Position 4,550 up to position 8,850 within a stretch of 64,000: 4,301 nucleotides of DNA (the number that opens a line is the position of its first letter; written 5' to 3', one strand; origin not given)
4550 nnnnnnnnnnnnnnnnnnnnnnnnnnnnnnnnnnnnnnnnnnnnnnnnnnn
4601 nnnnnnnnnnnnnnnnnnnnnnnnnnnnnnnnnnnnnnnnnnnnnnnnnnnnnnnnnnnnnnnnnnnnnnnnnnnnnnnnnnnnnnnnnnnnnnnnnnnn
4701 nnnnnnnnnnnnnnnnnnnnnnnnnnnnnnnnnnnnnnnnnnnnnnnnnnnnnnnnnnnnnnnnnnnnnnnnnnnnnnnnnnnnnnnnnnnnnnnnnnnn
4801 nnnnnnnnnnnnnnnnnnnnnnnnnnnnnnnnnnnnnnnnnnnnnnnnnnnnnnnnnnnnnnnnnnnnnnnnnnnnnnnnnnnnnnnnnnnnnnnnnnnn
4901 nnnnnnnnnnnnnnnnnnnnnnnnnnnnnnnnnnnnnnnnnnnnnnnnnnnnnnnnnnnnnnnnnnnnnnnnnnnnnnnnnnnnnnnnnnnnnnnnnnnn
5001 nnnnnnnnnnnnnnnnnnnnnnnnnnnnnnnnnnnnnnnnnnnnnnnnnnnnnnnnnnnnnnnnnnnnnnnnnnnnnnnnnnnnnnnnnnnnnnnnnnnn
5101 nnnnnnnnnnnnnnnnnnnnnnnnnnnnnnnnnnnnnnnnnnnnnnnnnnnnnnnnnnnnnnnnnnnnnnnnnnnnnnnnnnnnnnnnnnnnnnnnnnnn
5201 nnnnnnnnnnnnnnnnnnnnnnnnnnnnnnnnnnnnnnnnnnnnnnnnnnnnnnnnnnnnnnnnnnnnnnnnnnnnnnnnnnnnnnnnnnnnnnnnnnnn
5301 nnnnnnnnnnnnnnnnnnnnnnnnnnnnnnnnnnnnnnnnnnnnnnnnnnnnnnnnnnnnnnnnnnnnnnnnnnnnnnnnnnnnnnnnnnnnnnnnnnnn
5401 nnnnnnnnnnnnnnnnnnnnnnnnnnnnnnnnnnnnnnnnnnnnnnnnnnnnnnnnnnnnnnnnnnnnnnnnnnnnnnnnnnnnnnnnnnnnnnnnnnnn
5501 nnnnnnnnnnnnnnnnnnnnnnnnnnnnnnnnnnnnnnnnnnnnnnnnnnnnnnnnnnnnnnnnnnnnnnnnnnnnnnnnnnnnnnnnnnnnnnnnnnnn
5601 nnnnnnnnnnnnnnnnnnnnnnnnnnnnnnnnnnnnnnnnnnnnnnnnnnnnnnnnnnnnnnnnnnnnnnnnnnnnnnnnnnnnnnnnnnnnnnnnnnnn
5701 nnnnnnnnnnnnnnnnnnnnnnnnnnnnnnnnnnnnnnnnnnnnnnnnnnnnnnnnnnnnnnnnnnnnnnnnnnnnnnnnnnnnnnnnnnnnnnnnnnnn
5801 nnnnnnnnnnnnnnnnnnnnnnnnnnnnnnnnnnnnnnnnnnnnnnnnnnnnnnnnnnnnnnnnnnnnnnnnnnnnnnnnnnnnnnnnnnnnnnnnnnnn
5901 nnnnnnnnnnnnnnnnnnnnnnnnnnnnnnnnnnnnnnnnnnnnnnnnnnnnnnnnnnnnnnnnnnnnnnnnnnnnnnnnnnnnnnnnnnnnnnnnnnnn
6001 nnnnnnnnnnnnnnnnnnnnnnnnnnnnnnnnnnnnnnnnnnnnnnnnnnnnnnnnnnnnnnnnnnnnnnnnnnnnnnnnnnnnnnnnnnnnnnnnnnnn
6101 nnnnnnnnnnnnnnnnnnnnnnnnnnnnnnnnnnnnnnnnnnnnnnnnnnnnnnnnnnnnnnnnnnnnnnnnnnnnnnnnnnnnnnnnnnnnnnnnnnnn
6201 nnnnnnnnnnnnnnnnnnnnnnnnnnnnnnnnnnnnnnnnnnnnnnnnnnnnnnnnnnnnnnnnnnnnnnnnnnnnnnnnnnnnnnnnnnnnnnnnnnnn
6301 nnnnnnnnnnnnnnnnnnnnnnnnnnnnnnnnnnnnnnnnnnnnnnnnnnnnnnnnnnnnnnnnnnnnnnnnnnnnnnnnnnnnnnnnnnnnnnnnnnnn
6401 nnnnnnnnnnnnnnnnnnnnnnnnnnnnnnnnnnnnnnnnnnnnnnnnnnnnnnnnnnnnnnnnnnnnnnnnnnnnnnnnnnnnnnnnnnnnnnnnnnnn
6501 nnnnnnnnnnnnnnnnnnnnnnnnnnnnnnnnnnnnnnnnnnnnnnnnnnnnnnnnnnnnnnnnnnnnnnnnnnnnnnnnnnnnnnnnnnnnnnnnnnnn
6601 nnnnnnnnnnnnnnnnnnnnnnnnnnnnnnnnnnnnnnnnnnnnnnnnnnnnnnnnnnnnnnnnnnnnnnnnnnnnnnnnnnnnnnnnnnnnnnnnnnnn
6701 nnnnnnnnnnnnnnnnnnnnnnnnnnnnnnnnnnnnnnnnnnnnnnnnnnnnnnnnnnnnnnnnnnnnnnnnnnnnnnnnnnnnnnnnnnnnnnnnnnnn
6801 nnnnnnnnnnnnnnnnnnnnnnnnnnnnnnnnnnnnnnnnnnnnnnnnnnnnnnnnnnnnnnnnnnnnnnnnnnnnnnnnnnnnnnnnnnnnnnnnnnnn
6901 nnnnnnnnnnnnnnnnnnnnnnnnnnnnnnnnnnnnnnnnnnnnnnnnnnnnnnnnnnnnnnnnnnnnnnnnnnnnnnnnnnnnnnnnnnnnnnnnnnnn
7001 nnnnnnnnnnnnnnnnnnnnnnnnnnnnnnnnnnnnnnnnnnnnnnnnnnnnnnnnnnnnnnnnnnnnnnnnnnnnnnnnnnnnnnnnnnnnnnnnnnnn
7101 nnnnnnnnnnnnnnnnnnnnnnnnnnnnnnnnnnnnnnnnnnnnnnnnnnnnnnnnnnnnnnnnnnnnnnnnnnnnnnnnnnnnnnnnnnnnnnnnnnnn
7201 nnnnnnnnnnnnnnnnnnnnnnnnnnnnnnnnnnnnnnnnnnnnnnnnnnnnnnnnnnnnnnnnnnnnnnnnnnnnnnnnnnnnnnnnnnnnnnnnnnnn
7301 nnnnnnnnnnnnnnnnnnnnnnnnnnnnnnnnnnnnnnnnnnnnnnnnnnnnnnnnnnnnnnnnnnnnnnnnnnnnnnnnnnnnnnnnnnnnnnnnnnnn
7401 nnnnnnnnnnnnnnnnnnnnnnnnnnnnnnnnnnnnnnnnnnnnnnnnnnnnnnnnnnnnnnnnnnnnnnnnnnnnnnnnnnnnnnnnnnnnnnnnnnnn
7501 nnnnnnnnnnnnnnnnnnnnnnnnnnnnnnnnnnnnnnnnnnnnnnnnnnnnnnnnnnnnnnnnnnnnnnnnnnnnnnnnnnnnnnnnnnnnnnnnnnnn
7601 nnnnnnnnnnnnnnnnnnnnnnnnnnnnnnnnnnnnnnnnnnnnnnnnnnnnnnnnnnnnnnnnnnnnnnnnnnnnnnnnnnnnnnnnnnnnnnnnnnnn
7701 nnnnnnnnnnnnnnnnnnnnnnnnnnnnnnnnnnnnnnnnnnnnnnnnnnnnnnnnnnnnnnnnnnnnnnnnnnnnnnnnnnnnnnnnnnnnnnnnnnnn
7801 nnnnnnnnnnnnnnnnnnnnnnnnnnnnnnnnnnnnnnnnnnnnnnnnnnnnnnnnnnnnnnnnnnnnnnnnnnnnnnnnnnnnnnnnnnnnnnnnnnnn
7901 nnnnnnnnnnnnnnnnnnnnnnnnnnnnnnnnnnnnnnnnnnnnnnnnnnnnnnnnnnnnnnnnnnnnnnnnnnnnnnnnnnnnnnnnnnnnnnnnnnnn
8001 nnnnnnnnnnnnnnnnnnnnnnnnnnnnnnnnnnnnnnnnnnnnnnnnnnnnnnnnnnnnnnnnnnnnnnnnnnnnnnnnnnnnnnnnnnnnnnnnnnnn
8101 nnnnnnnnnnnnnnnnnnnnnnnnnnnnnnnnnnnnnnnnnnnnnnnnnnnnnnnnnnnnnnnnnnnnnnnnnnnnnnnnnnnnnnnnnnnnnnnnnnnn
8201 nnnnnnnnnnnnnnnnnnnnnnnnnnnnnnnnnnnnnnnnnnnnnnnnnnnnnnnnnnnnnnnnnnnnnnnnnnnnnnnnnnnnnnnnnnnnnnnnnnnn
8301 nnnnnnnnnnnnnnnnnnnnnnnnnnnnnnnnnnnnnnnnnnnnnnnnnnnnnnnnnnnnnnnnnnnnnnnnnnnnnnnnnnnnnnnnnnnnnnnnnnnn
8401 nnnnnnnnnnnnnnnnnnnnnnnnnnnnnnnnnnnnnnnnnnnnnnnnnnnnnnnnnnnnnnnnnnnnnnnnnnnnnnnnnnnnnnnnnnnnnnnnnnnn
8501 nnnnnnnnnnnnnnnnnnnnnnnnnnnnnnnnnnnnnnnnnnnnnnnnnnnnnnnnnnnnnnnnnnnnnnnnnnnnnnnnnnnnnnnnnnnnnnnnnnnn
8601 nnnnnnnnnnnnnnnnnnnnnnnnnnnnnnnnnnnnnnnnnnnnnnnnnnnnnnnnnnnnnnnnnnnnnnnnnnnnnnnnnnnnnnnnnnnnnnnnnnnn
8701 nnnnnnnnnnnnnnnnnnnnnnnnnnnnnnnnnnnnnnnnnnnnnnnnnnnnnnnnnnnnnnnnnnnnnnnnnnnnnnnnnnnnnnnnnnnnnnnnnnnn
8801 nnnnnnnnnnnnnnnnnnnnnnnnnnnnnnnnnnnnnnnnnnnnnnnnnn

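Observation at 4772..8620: About 3.5 kb regulator + lipoprotein segment bracketed by 149-bp direct repeats of the FGGY-kinase 3' end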

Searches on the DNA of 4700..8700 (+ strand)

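Call 62: search_dna_similar(query=window:4700-8700:+, collection=plasmids, mode=distant, max_rows=8)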
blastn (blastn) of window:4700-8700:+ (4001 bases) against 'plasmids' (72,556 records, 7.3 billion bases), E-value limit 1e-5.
Records with a match: 540; places in all: 1274; records where one place covers at least 80% of the query: 0.
Best place of each record, by identity: 80-90% 4; 60-80% 536.
By first word of the organism name: Ralstonia 137; Sinorhizobium 79; Burkholderia 76; Azospirillum 37; Pantoea 18; Ensifer 14; Rhizobium 13; Caballeronia 13; Bradyrhizobium 12; Variovorax 11; and 60 more.
By predicted mobility (MOB-suite, as given by PLSDB): non-mobilizable 285; mobilizable 202; conjugative 53.
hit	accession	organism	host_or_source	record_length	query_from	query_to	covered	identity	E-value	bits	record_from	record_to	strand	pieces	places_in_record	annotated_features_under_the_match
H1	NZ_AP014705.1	Methylobacterium aquaticum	-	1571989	1595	2227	16%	66.6%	4e-32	150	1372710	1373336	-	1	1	none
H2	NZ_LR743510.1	Methylobacterium bullatum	-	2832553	1608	2120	13%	66.4%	9e-21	112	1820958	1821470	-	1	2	none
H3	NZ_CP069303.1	Shinella sp. PSBB067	monoisolate,Minnesota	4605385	1758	2242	12%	69.0%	1e-37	168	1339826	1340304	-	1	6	none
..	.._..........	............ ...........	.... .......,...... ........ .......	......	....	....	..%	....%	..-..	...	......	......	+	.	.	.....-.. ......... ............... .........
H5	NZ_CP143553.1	Burkholderia multivorans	Homo sapiens,bronchoalveolar lavage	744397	1759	2249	12%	67.3%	5e-30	142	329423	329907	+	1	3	sigma-54 dependent transcriptional regulator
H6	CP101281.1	Burkholderia sp. FXe9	bacteria,soil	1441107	1759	2249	12%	67.1%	5e-30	142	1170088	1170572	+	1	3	sigma-54 dependent transcriptional regulator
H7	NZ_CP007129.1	Gemmatirosa kalamazoonensis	-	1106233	1758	2242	12%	67.2%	6e-23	118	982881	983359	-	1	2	record has no annotation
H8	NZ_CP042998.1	Aquisphaera giovannonii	-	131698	1631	2098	12%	68.9%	2e-34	157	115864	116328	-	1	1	sigma-54 dependent transcriptional regulator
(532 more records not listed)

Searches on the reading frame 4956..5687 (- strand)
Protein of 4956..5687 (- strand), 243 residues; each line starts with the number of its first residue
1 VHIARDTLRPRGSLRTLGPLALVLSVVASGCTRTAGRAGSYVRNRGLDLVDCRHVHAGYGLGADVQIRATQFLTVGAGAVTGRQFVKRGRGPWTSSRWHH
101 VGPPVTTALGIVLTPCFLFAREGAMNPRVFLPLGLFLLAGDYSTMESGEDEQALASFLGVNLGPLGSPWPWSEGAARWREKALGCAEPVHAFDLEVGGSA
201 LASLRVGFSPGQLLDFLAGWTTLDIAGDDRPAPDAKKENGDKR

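Call 15: search_protein_families(library=pfam, proteins=[window:4956-5687:-], max_evalue=0.01)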
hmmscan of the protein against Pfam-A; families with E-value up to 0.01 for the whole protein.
window:4956-5687:- (243 aa): 0 families
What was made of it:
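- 4956..5687 (-): Lipoprotein gene (243 aa, GTG start, lipobox VASGC). It is the only remaining target gene of the module. No Pfam hit (call 15).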

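Call 18: find_homologous_proteins(query=window:4956-5687:-)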
Query window:4956-5687:- (243 aa): 2 proteins with E <= 0.001 among 6099 candidates.
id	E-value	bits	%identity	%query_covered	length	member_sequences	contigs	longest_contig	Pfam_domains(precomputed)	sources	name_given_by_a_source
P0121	1.1e-15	76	32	87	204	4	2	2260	-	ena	-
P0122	5.8e-6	44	47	29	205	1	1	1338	-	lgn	-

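Call 55: find_encoding_contigs(protein=P0121, flank=10000, max_places=4)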
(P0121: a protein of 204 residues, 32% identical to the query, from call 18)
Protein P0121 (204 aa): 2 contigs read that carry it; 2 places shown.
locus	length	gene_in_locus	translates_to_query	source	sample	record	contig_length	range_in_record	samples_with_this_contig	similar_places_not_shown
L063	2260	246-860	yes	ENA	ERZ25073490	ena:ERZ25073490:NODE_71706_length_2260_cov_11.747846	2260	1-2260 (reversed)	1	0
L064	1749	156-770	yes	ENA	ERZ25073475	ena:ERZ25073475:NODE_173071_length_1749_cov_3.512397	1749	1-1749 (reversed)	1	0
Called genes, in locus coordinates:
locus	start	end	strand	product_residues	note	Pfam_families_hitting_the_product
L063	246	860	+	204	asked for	-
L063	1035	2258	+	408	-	?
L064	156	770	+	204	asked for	-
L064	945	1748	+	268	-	?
